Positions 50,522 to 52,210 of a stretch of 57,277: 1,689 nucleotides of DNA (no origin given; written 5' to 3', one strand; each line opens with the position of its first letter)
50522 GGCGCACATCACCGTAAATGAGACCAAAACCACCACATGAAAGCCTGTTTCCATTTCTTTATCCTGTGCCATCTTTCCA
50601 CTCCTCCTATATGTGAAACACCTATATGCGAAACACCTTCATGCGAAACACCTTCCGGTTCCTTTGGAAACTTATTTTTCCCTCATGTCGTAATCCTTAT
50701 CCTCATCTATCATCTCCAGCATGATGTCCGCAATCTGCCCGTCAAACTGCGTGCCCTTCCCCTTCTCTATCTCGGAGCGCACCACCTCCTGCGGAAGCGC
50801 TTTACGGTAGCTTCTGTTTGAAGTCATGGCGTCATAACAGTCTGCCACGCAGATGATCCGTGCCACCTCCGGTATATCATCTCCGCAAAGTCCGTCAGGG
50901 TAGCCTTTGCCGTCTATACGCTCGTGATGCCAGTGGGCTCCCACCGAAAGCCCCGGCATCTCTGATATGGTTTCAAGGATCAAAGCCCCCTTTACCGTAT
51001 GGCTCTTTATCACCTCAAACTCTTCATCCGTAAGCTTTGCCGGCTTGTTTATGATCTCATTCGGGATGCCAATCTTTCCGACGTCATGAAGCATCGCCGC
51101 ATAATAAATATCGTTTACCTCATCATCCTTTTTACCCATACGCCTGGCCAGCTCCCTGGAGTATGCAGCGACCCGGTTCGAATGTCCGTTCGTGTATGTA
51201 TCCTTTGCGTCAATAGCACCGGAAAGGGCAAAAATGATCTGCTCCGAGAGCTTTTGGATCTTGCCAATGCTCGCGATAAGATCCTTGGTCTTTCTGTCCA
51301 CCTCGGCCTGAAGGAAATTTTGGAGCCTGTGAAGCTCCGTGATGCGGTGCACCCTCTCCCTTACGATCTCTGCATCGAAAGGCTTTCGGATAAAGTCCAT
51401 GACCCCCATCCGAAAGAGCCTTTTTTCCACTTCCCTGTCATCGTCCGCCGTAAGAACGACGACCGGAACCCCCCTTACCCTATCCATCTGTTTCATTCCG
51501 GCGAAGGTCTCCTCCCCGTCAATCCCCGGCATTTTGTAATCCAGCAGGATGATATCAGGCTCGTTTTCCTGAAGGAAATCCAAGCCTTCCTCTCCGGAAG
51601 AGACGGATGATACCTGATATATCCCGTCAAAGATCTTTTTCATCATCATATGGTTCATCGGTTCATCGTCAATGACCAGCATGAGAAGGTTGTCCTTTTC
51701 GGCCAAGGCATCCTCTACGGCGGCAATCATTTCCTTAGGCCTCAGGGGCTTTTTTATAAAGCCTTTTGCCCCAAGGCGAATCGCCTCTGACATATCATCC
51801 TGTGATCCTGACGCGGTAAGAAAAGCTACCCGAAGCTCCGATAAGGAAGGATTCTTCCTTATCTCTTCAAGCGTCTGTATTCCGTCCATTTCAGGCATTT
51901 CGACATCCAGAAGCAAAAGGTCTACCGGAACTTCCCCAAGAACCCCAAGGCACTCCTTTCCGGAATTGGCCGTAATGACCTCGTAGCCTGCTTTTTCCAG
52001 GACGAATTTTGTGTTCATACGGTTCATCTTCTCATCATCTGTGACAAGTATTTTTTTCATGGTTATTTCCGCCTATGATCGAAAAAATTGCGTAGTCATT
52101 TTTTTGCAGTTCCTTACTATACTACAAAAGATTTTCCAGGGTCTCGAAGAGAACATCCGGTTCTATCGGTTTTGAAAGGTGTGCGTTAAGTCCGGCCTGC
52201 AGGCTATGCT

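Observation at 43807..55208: Four-gene phosphorelay whose only output is an HD-GYP phosphodiesterase, next to a c-di-GMP-gated Pel locus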

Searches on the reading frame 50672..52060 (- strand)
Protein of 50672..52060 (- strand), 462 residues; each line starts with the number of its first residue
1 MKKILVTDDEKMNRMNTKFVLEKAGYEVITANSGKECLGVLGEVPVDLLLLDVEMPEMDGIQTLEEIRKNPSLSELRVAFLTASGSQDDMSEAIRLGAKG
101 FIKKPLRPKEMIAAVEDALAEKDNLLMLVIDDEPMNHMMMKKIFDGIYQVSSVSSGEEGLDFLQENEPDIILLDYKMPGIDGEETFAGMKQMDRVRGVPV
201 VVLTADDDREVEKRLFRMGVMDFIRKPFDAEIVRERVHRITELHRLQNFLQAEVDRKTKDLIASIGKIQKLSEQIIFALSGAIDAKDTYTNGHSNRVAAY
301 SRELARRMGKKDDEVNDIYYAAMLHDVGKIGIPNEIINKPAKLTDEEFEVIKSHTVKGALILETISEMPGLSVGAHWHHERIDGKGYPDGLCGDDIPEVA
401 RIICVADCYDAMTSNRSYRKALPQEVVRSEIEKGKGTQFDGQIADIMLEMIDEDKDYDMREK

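Call 3: search_protein_families(library=pfam, proteins=[window:50672-52060:-], max_evalue=0.01)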
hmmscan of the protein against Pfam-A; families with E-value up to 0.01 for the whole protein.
window:50672-52060:- (462 aa): 5 families
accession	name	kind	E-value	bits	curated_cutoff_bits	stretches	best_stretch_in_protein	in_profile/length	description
PF00072.30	Response_reg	-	5.1e-54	181.6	30.2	2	4-116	1-111/111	Response regulator receiver domain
PF13487.12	HD_5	-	1.2e-34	119.9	27.2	1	281-443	5-170/170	HD domain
PF01966.28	HD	-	8.6e-19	68.4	22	1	292-412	3-116/116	HD domain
PF08668.18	HDOD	-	6e-07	29.6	22.9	1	291-346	96-149/196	HDOD domain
PF20274.4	cREC_REC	-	0.0087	17.2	27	0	151-181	16-44/88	Cyclic-phosphate processing Receiver domain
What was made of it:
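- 50732..51220 (-): HD-GYP catalytic domain of RR (residues 281-443). HD_5 match, 119.9 bits (call 3).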

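Call 11: search_solved_structures(query=window:50672-52060:-, max_evalue=0.00001, show_alignments=3)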
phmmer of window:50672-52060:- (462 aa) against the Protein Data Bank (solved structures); distinct sequences matched with E-value up to 0.00001: 265 (the best 60 are shown).
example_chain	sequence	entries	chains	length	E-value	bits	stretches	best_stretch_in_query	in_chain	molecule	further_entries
5z7c_A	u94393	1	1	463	2.2e-40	141.9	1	272-441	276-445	3'3'-cGAMP-specific phosphodiesterase 3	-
4mcw_A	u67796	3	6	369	1.1e-36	129.8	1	266-453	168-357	Metal dependent phosphohydrolase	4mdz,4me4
9rbz_A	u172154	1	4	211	3.2e-26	95.2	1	262-451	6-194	HD domain/sensory box protein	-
9rc0_A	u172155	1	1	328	5.9e-26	94.3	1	258-451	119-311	HD domain/sensory box protein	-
4r8z_A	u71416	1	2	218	1.8e-24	89.5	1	267-452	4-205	Cyclic di-GMP phosphodiesterase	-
9xzo_A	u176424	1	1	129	9.7e-21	77.2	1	1-117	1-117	De novo protein M1X0B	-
4ja2_A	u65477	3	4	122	1.6e-20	76.5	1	2-119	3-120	Response regulator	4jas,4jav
3dge_C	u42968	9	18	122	8.3e-20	74.1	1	2-119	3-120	Response regulator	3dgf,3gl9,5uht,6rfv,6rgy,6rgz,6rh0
6azr_B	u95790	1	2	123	8.5e-20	74.1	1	2-119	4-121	Chemotaxis regulator-transmits chemoreceptor signals to flagelllar motor components CheY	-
9g86_A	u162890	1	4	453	1e-19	73.8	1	127-263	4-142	Response regulator PleD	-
9g85_A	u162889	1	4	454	1.1e-19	73.7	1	127-262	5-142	Response regulator PleD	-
2wb4_A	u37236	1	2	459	1.1e-19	73.7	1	127-262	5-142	DIGUANYLATE CYCLASE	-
1w25_A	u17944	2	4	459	1.2e-19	73.6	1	127-262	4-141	STALKED-CELL DIFFERENTIATION CONTROLLING PROTEIN | RESPONSE REGULATOR PLED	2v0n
8fk2_A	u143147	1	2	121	4.8e-19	71.6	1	1-121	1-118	Putative response regulator CovR VicR-like protein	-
9lbr_A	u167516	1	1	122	5.5e-19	71.4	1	2-119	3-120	Response regulator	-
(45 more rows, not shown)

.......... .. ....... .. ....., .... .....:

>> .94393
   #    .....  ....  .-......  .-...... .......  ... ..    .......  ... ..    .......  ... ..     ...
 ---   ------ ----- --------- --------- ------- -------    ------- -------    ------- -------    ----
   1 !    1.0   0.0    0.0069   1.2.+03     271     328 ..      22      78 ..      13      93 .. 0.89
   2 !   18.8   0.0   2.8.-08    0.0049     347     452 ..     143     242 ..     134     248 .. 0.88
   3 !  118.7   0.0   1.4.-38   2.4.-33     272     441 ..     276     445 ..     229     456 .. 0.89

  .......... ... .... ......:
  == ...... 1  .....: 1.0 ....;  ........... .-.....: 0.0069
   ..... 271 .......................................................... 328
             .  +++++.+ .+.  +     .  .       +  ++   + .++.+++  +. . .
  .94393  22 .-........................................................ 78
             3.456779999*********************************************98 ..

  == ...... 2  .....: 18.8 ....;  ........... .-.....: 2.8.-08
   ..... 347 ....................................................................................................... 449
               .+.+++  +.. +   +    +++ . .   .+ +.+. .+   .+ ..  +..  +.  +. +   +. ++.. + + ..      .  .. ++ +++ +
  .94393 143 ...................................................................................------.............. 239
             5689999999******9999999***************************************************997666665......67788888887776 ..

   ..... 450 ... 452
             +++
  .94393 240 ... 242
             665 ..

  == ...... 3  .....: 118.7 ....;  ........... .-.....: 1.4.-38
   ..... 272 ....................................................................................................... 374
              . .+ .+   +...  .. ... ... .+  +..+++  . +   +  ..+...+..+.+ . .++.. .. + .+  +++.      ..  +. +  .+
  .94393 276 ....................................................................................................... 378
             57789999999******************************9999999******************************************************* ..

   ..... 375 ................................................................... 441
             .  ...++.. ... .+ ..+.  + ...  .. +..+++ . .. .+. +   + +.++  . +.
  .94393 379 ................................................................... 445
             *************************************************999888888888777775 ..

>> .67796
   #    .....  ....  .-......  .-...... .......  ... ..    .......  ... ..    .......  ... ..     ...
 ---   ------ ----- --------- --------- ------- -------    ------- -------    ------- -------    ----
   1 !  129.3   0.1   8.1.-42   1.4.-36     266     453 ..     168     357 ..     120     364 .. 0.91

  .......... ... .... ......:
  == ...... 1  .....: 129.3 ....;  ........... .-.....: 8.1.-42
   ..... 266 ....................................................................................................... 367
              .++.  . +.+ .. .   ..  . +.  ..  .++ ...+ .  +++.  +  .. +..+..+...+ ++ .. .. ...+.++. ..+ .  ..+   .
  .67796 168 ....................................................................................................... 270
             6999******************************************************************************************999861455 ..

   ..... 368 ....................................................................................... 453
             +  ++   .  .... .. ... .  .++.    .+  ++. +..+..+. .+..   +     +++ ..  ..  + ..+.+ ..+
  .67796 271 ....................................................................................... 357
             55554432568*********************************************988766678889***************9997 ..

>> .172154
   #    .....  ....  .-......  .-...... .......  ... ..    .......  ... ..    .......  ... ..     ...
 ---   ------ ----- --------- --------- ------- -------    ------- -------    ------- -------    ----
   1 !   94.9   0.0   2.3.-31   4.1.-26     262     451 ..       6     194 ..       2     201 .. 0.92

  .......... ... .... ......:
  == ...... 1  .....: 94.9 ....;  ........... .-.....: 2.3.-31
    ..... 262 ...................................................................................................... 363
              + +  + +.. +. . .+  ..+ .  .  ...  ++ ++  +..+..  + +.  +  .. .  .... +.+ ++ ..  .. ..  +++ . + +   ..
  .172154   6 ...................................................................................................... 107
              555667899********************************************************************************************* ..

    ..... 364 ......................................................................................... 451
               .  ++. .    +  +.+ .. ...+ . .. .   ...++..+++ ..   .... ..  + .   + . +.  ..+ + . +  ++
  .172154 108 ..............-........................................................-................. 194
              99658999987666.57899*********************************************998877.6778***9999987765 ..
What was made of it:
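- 50672..52060 (-): RR: REC-REC-HD-GYP response regulator, the output enzyme. PDB matches to V-cGAP3 (5z7c) and PmGH (4mcw) (call 11).
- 50732..51220 (-): In the call 11 alignment to PmGH the His/Asp ligands line up, and the position of the third-metal Glu is Tyr, as in V-cGAP3.
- On HD-GYP phosphodiesterase: The call 11 alignment to 4mcw keeps the His/Asp positions, but the third-metal Glu position is Tyr, as in V-cGAP3.
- The best solved-structure match is V-cGAP3, a cGAMP-specific HD-GYP (2.2e-40, call 11). The position of the PmGH third-metal Glu is Tyr, as in V-cGAP3 (alignment in call 11).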

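Call 12: search_protein_families(library=ncbifam, proteins=[window:50672-52060:-], max_evalue=0.001)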
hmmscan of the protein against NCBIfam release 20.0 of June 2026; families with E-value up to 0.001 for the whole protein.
window:50672-52060:- (462 aa): 107 families (the best 25 are shown)
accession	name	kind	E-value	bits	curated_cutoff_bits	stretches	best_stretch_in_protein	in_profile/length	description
NF053512.1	nitric_RR_NosR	exception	5.1e-67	226.7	400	3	241-455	136-358/422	response regulator c-di-GMP phosphodiesterase, NosR family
NF007135.0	PRK09581.1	equivalog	1.1e-39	136.6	474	2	127-257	5-136/457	PleD family two-component system response regulator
TIGR02154.1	PhoB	equivalog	1e-36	126.4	296.2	2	2-119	3-120/226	phosphate regulon transcriptional regulator PhoB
NF053854.1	RespRegPhoBBctds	equivalog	2.6e-35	121.8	270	2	4-120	1-116/225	two-component system response regulator PhoB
NF040534.1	resp_reg_YycF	equivalog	9.8e-35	119.9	340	2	2-121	1-117/231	response regulator YycF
NF045944.1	ResRegRpaBCyano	equivalog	4.2e-34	117.9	330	2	5-118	1-111/229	response regulator transcription factor RpaB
NF040689.1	MtrAB_MtrA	equivalog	1.4e-32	112.8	300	2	4-122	1-116/219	MtrAB system response regulator MtrA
NF008469.0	PRK11361.1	equivalog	4.4e-32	111.4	714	2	2-119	5-120/461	acetoacetate metabolism transcriptional regulator AtoC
NF006900.1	PRK09390.1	equivalog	3.6e-31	108.3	255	2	3-123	6-124/203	response regulator FixJ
TIGR02875.1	spore_0_A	equivalog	2e-30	106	200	2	3-117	4-120/262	sporulation transcription factor Spo0A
NF041880.1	EPS_EpsF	equivalog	4.6e-30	104.6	900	2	130-253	1-126/492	response regulator EpsF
NF011695.0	PRK15115.1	equivalog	1.1e-29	103.5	763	2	4-122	10-125/445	two-component system response regulator GlrR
TIGR01387.1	cztR_silR_copR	subfamily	1.8e-29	102.9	279.2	2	4-121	1-116/218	heavy metal response regulator transcription factor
NF052313.1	T9SS_RR_PorX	equivalog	1.8e-29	102.9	300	2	3-122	2-119/513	T9SS response regulator signal transducer PorX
NF008318.0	PRK11107.1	equivalog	2.2e-29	102.1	890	2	117-247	660-791/920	two-component sensor histidine kinase BarA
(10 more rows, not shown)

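Call 13: find_homologous_proteins(query=window:50672-52060:-, max_evalue=1e-30)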
Query window:50672-52060:- (462 aa): 7817 proteins with E <= 1e-30 among 8000 candidates; the best 120 are listed.
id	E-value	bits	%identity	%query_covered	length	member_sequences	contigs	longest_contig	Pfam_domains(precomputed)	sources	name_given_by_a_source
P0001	0.0e+0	1018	100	100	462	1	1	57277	PF08668.19,PF13487.13,PF01966.29,PF00072.31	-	-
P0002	9.4e-284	959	96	100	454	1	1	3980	PF08668.19,PF13487.13,PF01966.29,PF00072.31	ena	-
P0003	1.9e-229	780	76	100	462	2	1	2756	PF08668.19,PF13487.13,PF01966.29,PF00072.31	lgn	-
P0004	7.3e-225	765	75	100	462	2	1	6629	PF08668.19,PF13487.13,PF01966.29,PF00072.31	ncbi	-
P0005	9.7e-225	764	75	100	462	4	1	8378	PF08668.19,PF13487.13,PF01966.29,PF00072.31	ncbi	-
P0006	1.7e-221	754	74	100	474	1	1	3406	PF13487.13,PF01966.29,PF00072.31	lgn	-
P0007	3.7e-220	749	74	100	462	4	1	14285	PF08668.19,PF13487.13,PF01966.29,PF00072.31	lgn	-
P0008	1.9e-216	737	73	100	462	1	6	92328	PF08668.19,PF13487.13,PF01966.29,PF00072.31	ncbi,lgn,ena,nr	ncbi:MAG: response regulator [Ruminiclostridium sp.]|nr:response regulator [Ruminiclostridium sp.]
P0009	3.0e-216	736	73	100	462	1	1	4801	PF08668.19,PF13487.13,PF01966.29,PF00072.31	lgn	-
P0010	6.3e-216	735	73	100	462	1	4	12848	PF08668.19,PF13487.13,PF01966.29,PF00072.31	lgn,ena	-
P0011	6.3e-216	735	73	100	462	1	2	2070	PF08668.19,PF13487.13,PF01966.29,PF00072.31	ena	-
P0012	6.6e-216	735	73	100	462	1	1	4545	PF08668.19,PF13487.13,PF01966.29,PF00072.31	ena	-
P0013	6.1e-199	679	66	100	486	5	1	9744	PF08668.19,PF13487.13,PF01966.29,PF00072.31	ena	-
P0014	2.5e-198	677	68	100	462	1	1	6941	PF08668.19,PF13487.13,PF01966.29,PF00072.31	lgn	-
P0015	3.3e-193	660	66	100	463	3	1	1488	PF08668.19,PF13487.13,PF01966.29,PF23198.2,PF00072.31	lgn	-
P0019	7.2e-187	639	62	100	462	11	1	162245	PF13487.13,PF01966.29,PF00072.31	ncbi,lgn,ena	-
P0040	7.3e-163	560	57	100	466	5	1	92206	PF13487.13,PF01966.29,PF00072.31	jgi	jgi:putative two-component system response regulator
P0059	4.9e-157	541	56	100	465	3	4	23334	PF13487.13,PF01966.29,PF00072.31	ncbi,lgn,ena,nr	ncbi:MAG: response regulator [Schwartzia sp.]|nr:response regulator [Schwartzia sp. (in: firmicutes)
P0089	8.8e-152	524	54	100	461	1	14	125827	PF08668.19,PF13487.13,PF01966.29,PF00072.31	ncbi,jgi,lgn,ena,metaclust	metaclust:\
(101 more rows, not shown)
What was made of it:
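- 50672..52060 (-): At least 7,817 homologs at E <= 1e-30; all but one of the 120 listed are full-length at 454-490 aa (call 13).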

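Call 15: find_encoding_contigs(protein=P0008, flank=10000, max_places=2)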
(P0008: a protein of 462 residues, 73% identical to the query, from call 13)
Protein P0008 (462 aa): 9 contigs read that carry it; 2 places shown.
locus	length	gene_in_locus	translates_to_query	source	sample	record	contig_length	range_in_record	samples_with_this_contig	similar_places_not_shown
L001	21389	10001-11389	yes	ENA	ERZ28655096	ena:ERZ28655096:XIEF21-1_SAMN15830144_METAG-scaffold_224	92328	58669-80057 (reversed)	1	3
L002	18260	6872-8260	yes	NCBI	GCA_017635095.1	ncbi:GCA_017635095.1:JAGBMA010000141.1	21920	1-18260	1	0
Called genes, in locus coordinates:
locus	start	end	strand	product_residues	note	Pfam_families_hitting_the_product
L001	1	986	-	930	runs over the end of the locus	PF00512:HisKA, PF02518:HATPase_c, PF00072:Response_reg, PF01627:Hpt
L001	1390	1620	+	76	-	-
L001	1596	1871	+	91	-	-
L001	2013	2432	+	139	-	-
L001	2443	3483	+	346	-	PF03412:Peptidase_C39, PF13529:Peptidase_C39_2 (weak), PF00664:ABC_membrane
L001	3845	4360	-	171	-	-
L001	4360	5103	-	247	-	PF13240:Zn_Ribbon_1, PF13248:Zn_ribbon_3 (weak)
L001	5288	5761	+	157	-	-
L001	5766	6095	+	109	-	-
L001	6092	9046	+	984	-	-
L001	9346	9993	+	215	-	PF00440:TetR_N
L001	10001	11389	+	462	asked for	PF00072:Response_reg, PF08668:HDOD (faint), PF13487:HD_5, PF01966:HD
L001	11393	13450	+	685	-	PF00512:HisKA, PF02518:HATPase_c, PF00072:Response_reg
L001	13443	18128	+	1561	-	PF02645:DegV, PF02743:dCache_1, PF22673:MCP-like_PDC_1, PF00512:HisKA, PF02518:HATPase_c, PF00072:Response_reg, PF01627:Hpt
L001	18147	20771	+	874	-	PF00512:HisKA, PF02518:HATPase_c, PF00072:Response_reg, PF01627:Hpt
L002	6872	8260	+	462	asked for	PF00072:Response_reg, PF08668:HDOD (faint), PF13487:HD_5, PF01966:HD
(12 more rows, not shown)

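Call 16: find_encoding_contigs(protein=P0019, flank=10000, max_places=2)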
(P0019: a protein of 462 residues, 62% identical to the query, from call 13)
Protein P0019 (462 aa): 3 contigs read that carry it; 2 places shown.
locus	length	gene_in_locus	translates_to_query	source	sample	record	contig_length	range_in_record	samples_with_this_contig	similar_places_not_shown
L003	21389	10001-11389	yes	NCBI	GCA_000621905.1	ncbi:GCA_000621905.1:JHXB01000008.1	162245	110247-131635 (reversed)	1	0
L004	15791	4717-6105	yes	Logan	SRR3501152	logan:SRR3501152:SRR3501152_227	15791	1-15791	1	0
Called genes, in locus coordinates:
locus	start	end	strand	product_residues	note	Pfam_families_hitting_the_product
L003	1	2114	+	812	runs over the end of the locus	PF02687:FtsX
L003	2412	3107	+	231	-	PF00072:Response_reg, PF00486:Trans_reg_C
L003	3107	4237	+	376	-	PF00512:HisKA, PF02518:HATPase_c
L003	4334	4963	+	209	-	PF04961:FTCD_C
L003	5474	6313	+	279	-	PF00763:THF_DHG_CYH, PF02882:THF_DHG_CYH_C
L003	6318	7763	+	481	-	PF02743:dCache_1 (weak), PF00990:GGDEF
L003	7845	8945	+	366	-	PF16403:Bact_surface_Ig-like, PF01183:Glyco_hydro_25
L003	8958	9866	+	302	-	PF01522:Polysacc_deac_1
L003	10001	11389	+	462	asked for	PF00072:Response_reg, PF13487:HD_5, PF01966:HD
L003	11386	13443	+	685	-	PF00512:HisKA, PF02518:HATPase_c, PF00072:Response_reg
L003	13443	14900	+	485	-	PF02645:DegV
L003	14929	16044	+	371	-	PF13303:PTS_EIIC_2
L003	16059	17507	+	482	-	PF18975:DUF5711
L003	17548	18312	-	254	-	PF02698:DUF218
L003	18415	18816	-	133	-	PF01850:PIN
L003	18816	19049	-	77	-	-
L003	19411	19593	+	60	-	-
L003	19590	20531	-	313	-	-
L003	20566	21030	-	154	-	PF00293:NUDIX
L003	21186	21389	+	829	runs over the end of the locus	PF13424:TPR_12, PF13228:DUF4037, PF13526:DUF4125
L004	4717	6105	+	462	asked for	PF00072:Response_reg, PF13487:HD_5, PF01966:HD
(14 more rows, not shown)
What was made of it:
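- The RR-K2-K3 order is kept at 73% and 62% RR identity (calls 13, 15, 16).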

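Call 17: find_encoding_contigs(protein=P0040, flank=10000, max_places=1)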
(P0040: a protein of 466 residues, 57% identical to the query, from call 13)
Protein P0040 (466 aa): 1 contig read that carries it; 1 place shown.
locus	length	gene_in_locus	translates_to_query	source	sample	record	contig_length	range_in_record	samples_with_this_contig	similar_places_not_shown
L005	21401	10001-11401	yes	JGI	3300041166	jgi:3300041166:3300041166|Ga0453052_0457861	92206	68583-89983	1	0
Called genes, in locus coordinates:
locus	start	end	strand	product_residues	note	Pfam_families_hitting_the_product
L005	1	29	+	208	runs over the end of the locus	PF00625:Guanylate_kin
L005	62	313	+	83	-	PF01192:RNA_pol_Rpb6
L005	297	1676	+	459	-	PF00919:UPF0004, PF04055:Radical_SAM, PF18693:TRAM_2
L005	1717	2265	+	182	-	PF01066:CDP-OH_P_transf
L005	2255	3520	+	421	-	PF00994:MoCF_biosynth, PF18146:CinA_KH, PF02464:CinA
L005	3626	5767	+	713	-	PF20250:FapA_N, PF03961:FapA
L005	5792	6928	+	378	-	PF00072:Response_reg, PF13487:HD_5, PF01966:HD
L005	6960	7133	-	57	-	-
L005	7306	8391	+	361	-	PF00154:RecA_N, PF06745:ATPase (weak), PF08423:Rad51, PF13481:AAA_25 (faint), PF27531:MT3502_N (weak), PF21096:RecA_C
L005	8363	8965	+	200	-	PF21982:RecX_HTH1, PF02631:RecX_HTH2, PF21981:RecX_HTH3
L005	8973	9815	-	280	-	PF07238:PilZ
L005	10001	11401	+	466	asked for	PF00072:Response_reg, PF13487:HD_5, PF01966:HD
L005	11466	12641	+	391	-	PF00512:HisKA, PF01627:Hpt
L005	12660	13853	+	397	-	PF08495:FIST, PF10442:FIST_C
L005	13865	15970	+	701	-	PF01627:Hpt (faint), PF00512:HisKA, PF02518:HATPase_c, PF00072:Response_reg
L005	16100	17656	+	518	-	PF12072:RNase_Y_N, PF00013:KH_1, PF22891:KH_PNO1_2nd (weak), PF08668:HDOD (faint), PF01966:HD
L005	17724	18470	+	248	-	-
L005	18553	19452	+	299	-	PF01584:CheW, PF00072:Response_reg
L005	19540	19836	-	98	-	PF20069:DUF6465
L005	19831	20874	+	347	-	PF00155:Aminotran_1_2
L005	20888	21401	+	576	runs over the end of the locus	PF08447:PAS_3 (faint), PF00990:GGDEF, PF00563:EAL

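Call 18: find_encoding_contigs(protein=P0089, flank=10000, max_places=1)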
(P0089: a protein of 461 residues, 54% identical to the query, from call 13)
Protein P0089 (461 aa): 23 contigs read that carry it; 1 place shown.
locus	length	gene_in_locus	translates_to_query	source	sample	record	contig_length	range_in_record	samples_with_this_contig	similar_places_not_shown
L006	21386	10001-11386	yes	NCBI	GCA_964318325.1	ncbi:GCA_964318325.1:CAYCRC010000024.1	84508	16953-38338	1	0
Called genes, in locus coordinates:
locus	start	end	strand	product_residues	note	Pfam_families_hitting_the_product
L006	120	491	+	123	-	PF00072:Response_reg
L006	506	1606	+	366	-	PF02608:Bmp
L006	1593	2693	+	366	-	PF02608:Bmp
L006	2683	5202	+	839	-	PF00512:HisKA, PF02518:HATPase_c, PF00072:Response_reg, PF01627:Hpt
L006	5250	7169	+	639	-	PF02743:dCache_1, PF08668:HDOD (weak), PF13487:HD_5, PF01966:HD, PF00072:Response_reg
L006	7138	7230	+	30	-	-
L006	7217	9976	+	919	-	PF00512:HisKA, PF02518:HATPase_c, PF00072:Response_reg, PF01627:Hpt (weak)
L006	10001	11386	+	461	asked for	PF00072:Response_reg, PF08668:HDOD (weak), PF13487:HD_5, PF01966:HD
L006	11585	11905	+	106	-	PF13490:zf-HC2 (faint)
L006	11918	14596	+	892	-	PF02739:5_3_exonuc_N, PF01367:5_3_exonuc, PF22619:DNA_polI_exo1 (weak), PF00476:DNA_pol_A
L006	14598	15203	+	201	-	PF01121:CoaE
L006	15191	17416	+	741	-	PF06723:MreB_Mbl, PF11104:PilM_2 (weak), PF14450:FtsA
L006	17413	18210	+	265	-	PF00753:Lactamase_B, PF23023:Anti-Pycsar_Apyc1, PF12706:Lactamase_B_2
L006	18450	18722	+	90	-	PF13740:ACT_6, PF01842:ACT, PF13840:ACT_7, PF22468:ACT_9 (weak)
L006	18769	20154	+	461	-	PF05167:DUF711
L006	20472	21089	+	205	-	PF12385:Peptidase_C70, PF13529:Peptidase_C39_2 (weak)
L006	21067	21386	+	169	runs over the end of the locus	-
